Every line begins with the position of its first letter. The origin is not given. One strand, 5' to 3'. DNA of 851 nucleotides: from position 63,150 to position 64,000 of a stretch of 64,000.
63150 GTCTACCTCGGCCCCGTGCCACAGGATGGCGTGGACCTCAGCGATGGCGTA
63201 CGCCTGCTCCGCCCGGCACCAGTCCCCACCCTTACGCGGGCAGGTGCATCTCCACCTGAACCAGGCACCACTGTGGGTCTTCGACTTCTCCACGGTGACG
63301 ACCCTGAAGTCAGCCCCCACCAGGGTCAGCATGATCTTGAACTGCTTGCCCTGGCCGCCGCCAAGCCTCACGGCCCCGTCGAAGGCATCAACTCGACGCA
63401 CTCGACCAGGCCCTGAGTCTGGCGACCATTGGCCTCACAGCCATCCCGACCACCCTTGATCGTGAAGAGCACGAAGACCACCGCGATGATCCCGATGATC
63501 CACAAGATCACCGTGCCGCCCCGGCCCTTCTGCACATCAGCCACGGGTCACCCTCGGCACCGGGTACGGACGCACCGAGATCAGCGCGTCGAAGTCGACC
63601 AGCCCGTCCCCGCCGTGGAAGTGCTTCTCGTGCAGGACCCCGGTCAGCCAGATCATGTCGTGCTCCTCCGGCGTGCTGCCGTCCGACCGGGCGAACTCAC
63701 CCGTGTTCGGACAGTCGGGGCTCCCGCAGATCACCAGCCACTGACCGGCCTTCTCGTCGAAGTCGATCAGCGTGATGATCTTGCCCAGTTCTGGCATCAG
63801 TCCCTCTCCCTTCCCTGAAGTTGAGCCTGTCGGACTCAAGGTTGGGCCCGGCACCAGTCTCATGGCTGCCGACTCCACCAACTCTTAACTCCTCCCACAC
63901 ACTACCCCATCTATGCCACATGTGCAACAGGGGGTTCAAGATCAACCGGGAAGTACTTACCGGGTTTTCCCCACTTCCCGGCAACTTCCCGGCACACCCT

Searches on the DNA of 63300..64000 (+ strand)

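Call 5: search_dna_similar(query=window:63300-64000:+, collection=phages, mode=near, max_rows=30)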
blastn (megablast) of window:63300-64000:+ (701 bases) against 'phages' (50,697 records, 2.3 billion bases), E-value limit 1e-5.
No match.

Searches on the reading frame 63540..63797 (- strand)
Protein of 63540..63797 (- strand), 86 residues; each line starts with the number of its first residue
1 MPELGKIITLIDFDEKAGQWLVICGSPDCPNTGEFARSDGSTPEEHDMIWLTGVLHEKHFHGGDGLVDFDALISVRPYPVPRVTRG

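Call 18: search_protein_families(library=pfam, proteins=[window:63540-63797:-], max_evalue=0.01)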
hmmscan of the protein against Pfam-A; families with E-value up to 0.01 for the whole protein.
window:63540-63797:- (86 aa): 0 families

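Call 19: search_protein_families(library=phrogs, proteins=[window:63540-63797:-], max_evalue=0.001)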
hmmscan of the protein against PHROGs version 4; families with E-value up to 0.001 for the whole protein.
window:63540-63797:- (86 aa): 0 families

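Call 34: find_encoding_contigs(protein=window:63540-63797:-, flank=10000, max_places=10)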
Protein window:63540-63797:- (86 aa): 7 contigs read that carry it; 5 places shown.
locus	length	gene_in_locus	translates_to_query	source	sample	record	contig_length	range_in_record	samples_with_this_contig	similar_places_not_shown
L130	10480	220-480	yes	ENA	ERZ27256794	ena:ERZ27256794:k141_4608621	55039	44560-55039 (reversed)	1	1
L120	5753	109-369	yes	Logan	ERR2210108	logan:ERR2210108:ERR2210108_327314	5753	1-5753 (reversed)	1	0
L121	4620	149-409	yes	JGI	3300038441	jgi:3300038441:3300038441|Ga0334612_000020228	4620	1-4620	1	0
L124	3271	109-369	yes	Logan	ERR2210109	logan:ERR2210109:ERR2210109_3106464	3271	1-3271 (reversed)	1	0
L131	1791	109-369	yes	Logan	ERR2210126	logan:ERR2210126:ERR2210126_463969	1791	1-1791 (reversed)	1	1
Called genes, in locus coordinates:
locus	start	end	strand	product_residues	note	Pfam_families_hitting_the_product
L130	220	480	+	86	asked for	-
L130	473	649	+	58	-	-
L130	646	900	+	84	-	-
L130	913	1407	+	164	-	-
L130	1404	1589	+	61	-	-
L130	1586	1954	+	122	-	-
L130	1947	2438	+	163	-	-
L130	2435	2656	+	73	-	-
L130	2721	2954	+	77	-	-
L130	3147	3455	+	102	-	-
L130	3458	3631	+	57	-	PF12728:HTH_17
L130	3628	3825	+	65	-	-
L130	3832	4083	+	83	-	PF02467:Whib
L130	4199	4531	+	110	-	PF19698:DUF6197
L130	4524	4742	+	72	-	-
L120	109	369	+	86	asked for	-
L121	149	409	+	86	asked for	-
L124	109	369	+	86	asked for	-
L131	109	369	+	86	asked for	-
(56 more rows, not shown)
